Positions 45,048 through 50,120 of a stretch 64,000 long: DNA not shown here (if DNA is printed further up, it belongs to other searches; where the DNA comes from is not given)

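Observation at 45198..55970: Secreted-protein locus: 1590-aa BNR/Asp-box multi-propeller protein, two paralogous transglutaminase-like proteins with a shared Cys-rich module, a GH5-like hydrolase and a Cys-rich anchored protein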

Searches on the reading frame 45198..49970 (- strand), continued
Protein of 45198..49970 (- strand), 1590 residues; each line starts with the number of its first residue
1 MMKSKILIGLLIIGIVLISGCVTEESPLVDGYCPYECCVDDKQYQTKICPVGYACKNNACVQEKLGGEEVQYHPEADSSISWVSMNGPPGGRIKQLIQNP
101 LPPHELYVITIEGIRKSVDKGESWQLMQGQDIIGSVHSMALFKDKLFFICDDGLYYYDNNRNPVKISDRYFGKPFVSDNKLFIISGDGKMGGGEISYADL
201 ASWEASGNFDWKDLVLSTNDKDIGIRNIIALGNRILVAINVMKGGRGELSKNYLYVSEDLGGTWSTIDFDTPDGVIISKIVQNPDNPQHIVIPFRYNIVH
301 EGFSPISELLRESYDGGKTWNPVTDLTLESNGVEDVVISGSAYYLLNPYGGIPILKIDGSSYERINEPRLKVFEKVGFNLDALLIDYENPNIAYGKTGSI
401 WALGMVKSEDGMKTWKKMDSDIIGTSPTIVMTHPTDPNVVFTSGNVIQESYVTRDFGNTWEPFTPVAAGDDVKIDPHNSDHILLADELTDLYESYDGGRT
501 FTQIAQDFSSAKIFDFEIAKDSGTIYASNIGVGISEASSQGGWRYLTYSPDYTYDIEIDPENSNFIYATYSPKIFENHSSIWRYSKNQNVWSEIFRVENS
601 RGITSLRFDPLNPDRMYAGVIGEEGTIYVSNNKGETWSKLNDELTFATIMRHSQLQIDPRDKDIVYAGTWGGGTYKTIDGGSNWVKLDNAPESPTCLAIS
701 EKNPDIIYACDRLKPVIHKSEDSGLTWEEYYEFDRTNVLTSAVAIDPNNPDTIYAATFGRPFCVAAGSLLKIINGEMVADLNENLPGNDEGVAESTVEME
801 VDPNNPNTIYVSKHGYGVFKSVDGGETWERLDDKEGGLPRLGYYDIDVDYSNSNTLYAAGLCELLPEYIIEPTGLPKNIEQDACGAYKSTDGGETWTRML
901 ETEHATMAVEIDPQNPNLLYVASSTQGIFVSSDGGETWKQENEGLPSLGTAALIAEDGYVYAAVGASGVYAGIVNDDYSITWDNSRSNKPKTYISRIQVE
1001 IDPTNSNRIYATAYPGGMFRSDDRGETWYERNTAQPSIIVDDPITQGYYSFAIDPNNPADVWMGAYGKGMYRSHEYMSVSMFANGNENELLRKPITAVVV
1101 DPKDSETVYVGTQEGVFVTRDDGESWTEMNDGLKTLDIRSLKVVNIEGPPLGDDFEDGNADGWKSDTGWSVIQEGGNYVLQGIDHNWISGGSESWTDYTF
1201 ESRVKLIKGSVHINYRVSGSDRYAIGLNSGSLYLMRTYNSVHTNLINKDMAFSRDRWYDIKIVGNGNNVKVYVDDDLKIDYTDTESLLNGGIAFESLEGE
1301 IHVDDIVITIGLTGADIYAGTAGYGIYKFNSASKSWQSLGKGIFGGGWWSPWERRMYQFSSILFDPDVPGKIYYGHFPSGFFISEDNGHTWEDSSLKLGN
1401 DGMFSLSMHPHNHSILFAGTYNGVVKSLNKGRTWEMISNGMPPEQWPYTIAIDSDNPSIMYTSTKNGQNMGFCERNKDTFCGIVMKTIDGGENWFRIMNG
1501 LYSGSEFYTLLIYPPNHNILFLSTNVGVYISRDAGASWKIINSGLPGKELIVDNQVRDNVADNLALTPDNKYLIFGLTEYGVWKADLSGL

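Call 60: find_encoding_contigs(protein=P0196, flank=8000, max_places=1)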
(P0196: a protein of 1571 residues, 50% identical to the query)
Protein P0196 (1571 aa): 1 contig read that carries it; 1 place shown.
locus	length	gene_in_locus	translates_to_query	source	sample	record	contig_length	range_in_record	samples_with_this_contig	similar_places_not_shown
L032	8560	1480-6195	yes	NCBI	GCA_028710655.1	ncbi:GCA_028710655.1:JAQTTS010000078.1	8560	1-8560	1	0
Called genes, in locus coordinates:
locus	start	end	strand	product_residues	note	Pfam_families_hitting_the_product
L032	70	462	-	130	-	PF01144:CoA_trans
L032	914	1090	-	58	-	-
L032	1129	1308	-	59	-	-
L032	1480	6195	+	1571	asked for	PF02012:BNR (faint), PF13088:BNR_2 (faint), PF14870:PSII_BNR (faint), PF24316:Tli3 (faint), PF25852:DUF6242_C (faint), PF15902:Sortilin-Vps10, PF06439:3keto-disac_hyd, PF13385:Laminin_G_3 (weak)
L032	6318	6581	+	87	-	-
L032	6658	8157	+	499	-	-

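Call 61: find_encoding_contigs(protein=P0165, flank=8000, max_places=1)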
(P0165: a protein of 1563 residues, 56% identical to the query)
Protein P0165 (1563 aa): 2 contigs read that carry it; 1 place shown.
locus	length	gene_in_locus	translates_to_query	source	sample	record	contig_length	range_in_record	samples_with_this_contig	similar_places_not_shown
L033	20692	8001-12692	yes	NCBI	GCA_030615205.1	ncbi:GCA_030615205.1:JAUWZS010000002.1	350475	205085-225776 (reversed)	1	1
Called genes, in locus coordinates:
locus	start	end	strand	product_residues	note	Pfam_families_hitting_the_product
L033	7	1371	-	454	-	PF01336:tRNA_anti-codon, PF00152:tRNA-synt_2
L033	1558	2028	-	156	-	-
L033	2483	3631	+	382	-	PF00091:Tubulin, PF12327:FtsZ_C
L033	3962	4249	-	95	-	PF05239:PRC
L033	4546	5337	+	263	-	PF00009:GTP_EFTU (faint), PF00350:Dynamin_N (faint), PF03193:RsgA_GTPase, PF01926:MMR_HSR1, PF02421:FeoB_N (weak)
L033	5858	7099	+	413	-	PF00270:DEAD, PF04851:ResIII (weak), PF00271:Helicase_C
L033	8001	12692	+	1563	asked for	PF02012:BNR (faint), PF13088:BNR_2 (faint), PF14870:PSII_BNR (faint), PF15902:Sortilin-Vps10 (weak), PF06439:3keto-disac_hyd (weak), PF15902:Sortilin-Vps10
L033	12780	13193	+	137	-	-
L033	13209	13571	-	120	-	PF00190:Cupin_1, PF02311:AraC_binding (faint), PF07883:Cupin_2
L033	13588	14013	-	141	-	-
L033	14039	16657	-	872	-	PF01835:MG2 (faint)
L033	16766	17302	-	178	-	PF00352:TBP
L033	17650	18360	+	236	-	-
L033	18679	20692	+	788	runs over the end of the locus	-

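Call 63: search_solved_structures(query=A3, max_evalue=0.001)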
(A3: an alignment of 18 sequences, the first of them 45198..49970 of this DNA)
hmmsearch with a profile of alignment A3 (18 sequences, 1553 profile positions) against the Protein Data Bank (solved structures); distinct sequences matched with E-value up to 0.001: 44.
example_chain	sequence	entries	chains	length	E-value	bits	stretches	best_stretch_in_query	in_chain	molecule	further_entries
6p2m_A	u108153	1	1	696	4.1e-27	97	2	570-794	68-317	Type 3a cellulose-binding domain protein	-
2cn3_A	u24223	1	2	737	3.6e-26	93.9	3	572-663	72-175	BETA-1,4-XYLOGLUCAN HYDROLASE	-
2cn2_A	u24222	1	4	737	4e-26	93.8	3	572-664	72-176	BETA-1,4-XYLOGLUCAN HYDROLASE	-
3a0f_A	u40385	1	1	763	1.6e-24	88.4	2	962-1092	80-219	Xyloglucanase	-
2ebs_A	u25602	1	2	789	6.4e-23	83.1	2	981-1092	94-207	Oligoxyloglucan reducing end-specific cellobiohydrolase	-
1sqj_A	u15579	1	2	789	6.5e-23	83.1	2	981-1092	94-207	oligoxyloglucan reducing-end-specific cellobiohydrolase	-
6p2l_A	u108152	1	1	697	2.1e-20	74.8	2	572-792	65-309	Glycosyl hydrolase BNR repeat-containing protein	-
4lgn_A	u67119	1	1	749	8e-19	69.6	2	572-668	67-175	Cellulose-binding, family II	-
6p2o_A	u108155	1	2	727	2.6e-18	67.8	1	572-793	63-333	Xyloglucanase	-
5fkr_A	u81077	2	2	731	2.7e-18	67.8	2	572-662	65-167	ENDO-1,4-BETA-GLUCANASE/XYLOGLUCANASE, PUTATIVE, GLY74A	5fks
5fkt_A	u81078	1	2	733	3.2e-18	67.6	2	572-662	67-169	ENDO-1,4-BETA-GLUCANASE/XYLOGLUCANASE, GLY74A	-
6p2n_A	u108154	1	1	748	5.4e-18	66.8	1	570-663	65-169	Xyloglucanase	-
7kn8_A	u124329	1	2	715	6.8e-18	66.5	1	601-803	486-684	Cellulase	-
5fkq_A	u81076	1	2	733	1.3e-17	65.5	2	572-662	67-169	ENDO-1,4-BETA-GLUCANASE/XYLOGLUCANASE, PUTATIVE, GLY74A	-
3b7f_A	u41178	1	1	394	2.4e-17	64.7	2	958-1096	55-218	Glycosyl hydrolase, BNR repeat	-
4b1l_A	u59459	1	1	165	0.0003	21.3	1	1131-1260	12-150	LEVANASE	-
4azz_A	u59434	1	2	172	0.0003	21.3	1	1131-1263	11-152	LEVANASE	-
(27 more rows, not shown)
